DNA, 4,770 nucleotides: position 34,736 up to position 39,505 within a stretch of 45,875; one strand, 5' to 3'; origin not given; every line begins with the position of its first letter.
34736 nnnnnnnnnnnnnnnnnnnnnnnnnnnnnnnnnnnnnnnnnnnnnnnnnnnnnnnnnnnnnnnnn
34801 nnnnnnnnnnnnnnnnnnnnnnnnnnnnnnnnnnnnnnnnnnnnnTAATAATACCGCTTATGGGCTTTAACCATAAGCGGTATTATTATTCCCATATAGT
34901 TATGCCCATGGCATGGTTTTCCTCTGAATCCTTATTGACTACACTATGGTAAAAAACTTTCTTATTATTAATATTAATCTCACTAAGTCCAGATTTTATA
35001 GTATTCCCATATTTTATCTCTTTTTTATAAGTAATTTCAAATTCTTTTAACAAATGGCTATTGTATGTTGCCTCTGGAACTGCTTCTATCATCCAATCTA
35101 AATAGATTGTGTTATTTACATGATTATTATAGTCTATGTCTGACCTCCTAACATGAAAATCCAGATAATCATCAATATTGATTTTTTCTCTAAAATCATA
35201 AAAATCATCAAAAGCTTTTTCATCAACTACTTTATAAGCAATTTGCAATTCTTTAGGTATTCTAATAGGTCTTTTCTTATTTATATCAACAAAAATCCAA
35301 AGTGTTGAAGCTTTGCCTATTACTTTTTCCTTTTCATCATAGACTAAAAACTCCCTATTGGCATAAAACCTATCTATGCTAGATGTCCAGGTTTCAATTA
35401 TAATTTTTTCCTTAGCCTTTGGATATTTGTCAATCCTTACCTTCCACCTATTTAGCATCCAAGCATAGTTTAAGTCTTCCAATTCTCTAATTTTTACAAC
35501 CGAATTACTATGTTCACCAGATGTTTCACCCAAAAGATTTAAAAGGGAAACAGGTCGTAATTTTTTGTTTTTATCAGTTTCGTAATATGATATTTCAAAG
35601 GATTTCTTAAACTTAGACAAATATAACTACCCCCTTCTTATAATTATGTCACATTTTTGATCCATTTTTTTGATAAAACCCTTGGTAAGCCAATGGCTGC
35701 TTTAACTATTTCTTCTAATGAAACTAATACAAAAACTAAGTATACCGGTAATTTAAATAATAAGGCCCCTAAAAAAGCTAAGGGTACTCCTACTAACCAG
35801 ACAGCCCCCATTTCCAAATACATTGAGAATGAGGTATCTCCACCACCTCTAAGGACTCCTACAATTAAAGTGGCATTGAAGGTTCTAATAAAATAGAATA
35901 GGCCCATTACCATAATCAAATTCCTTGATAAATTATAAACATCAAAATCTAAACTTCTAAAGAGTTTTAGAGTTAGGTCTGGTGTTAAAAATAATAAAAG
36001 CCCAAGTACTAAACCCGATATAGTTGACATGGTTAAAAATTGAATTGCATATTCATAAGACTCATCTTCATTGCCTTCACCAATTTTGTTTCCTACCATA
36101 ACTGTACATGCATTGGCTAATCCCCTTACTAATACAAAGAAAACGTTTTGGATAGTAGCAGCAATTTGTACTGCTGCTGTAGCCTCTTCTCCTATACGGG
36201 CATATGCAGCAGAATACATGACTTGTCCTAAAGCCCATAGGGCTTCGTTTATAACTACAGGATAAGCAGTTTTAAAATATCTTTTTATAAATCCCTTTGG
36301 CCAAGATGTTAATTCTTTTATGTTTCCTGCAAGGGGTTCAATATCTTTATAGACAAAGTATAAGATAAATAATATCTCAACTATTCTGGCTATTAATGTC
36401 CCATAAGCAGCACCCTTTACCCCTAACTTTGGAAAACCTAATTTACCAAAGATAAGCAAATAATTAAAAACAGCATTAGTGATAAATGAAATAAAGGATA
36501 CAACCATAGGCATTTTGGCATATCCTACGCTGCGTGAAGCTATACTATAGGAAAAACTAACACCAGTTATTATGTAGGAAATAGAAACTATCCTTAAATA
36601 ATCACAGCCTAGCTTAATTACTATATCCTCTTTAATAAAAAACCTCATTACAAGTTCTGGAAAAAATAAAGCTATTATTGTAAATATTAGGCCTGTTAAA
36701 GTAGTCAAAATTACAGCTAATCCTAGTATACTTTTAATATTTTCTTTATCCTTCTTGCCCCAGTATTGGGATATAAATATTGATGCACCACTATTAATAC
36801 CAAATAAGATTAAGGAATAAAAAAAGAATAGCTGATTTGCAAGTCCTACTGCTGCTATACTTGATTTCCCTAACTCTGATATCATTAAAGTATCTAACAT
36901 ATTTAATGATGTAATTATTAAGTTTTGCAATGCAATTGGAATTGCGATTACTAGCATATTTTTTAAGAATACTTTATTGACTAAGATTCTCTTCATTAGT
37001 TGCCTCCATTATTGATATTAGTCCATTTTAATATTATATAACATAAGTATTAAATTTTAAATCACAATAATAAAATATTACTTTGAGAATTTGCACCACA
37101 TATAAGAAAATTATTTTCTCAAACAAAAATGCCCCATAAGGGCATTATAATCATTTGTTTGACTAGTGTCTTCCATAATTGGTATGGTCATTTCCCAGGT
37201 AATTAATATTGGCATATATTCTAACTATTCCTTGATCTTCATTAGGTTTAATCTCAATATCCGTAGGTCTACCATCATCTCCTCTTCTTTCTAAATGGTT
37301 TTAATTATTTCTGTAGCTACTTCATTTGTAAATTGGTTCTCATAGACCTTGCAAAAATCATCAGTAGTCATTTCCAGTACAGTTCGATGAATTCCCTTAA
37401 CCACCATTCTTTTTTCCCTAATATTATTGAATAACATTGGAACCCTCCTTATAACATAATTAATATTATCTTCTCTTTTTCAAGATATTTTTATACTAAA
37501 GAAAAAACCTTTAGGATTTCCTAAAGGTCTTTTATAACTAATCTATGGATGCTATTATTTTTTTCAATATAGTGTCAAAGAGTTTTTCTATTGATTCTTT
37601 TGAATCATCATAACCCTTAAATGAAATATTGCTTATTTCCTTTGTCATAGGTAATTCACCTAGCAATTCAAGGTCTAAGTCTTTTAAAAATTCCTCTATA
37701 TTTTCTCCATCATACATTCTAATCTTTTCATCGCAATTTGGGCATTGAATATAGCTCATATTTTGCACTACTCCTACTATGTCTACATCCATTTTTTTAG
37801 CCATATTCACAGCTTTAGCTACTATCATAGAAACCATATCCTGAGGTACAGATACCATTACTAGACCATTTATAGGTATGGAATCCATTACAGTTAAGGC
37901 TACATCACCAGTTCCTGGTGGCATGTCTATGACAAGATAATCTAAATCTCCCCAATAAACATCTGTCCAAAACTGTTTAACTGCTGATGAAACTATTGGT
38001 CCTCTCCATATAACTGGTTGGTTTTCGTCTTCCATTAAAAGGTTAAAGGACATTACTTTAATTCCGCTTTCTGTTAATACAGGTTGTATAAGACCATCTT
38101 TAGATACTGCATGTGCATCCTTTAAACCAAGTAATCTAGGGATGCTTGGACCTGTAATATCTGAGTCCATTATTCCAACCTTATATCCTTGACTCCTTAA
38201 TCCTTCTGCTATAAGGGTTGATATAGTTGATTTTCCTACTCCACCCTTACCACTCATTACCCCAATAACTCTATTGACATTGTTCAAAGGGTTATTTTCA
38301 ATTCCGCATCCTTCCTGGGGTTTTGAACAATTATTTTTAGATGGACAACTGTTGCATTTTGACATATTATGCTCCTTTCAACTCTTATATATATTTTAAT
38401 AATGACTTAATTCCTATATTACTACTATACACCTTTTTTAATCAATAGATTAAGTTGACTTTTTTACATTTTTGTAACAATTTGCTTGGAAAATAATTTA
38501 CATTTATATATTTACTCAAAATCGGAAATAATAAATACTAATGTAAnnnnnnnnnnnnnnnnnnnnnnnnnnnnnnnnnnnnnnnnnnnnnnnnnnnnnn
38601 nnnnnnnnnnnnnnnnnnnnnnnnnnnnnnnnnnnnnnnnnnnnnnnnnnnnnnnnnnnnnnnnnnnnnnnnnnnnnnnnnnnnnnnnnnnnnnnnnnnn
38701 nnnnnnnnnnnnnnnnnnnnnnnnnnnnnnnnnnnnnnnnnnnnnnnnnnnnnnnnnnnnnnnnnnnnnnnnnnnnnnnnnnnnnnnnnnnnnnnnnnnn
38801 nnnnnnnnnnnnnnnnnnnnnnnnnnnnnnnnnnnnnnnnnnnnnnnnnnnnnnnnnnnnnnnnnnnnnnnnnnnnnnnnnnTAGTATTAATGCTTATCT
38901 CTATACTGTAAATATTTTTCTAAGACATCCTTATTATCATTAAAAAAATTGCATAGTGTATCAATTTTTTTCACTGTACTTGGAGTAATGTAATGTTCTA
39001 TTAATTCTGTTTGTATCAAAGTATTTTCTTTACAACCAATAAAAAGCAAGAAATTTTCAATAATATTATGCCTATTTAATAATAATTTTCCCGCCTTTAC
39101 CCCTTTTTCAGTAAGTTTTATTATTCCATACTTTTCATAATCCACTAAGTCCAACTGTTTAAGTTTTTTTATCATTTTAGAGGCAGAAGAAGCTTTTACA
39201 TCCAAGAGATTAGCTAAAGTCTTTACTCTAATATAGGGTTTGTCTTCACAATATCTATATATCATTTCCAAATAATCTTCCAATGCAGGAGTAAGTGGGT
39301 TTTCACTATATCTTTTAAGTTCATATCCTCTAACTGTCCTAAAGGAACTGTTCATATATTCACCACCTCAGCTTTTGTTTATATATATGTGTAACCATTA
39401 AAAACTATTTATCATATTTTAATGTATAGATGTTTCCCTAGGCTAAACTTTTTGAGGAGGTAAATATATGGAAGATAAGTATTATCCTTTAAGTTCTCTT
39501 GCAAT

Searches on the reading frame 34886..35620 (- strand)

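Call 16: search_protein_families(library=pfam, proteins=[window:34886-35620:-], max_evalue=0.001)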
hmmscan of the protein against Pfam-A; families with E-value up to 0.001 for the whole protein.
window:34886-35620:- (244 aa): 3 families
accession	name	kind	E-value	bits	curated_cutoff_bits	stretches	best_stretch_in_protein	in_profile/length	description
PF01643.23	Acyl-ACP_TE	-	4.3e-30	104.6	23.7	1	3-126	3-128/131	Acyl-ACP thioesterase N-terminal domain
PF20791.3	Acyl-ACP_TE_C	-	3e-21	76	21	1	150-243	7-99/101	Acyl-ACP thioesterase C-terminal domain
PF13279.12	4HBT_2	-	3.4e-12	47.3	25.5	1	157-238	1-96/122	Thioesterase-like superfamily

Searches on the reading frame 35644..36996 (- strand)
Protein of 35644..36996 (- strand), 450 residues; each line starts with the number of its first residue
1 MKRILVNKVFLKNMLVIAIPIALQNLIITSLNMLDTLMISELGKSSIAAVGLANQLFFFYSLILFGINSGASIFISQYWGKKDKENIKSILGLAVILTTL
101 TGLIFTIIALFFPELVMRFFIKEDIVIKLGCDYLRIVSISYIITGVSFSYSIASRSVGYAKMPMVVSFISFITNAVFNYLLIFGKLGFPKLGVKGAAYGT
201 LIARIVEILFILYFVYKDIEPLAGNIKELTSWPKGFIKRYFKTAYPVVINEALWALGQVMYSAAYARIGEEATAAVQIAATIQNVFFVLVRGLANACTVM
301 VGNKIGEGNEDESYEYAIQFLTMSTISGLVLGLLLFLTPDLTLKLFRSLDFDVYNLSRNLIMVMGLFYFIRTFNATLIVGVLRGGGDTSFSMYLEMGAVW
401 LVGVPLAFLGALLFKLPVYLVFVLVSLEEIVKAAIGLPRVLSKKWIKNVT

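Call 16: search_protein_families(library=pfam, proteins=[window:35644-36996:-], max_evalue=0.001)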
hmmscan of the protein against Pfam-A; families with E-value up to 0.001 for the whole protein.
window:35644-36996:- (450 aa): 1 family
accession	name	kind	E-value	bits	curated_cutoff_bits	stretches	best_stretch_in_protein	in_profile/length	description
PF01554.23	MatE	-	1e-60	204.5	24.9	2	20-180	1-161/161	MatE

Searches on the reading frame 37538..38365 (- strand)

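Call 16: search_protein_families(library=pfam, proteins=[window:37538-38365:-], max_evalue=0.001)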
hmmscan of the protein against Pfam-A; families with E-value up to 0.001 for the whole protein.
window:37538-38365:- (275 aa): 7 families
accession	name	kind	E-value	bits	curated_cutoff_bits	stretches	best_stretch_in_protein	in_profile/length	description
PF10609.15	ParA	-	1e-88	297.3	27.1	1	29-270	1-245/246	NUBPL iron-transfer P-loop NTPase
PF01656.29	CbiA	-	1.3e-10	41.7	25.4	1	35-248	2-119/125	CobQ/CobB/MinD/ParA nucleotide binding domain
PF13614.12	AAA_31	-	5e-08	33.5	27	1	32-71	2-41/177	AAA domain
PF09140.17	MipZ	-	9.4e-06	25.5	20.7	1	33-118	2-86/262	ATPase MipZ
PF13500.12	AAA_26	-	9e-05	22.9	27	0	182-246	145-196/198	AAA domain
PF02374.21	ArsA_ATPase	-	9.4e-05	22.2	24.3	1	36-68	5-37/305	Anion-transporting ATPase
PF00142.24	Fer4_NifH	-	0.00042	20.3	25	0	37-71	5-39/271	4Fe-4S iron sulfur cluster binding proteins, NifH/frxC family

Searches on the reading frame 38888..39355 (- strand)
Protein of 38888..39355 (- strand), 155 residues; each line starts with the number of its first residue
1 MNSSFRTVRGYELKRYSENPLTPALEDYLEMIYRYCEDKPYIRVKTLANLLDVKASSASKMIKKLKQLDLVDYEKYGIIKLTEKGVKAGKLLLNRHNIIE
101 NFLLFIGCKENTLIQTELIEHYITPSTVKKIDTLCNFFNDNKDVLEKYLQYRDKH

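Call 71: search_protein_families(library=pfam, proteins=[window:38888-39355:-], max_evalue=0.00001)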
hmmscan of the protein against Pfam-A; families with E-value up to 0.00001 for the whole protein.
window:38888-39355:- (155 aa): 2 families
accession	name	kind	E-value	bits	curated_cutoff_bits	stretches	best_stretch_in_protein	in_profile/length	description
PF01325.25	Fe_dep_repress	-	2.2e-17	63.5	26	1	21-77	2-58/60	Iron dependent repressor, N-terminal DNA binding domain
PF02742.21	Fe_dep_repr_C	-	4.2e-10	39.9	27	1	82-141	1-62/70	Iron dependent repressor, metal binding and dimerisation domain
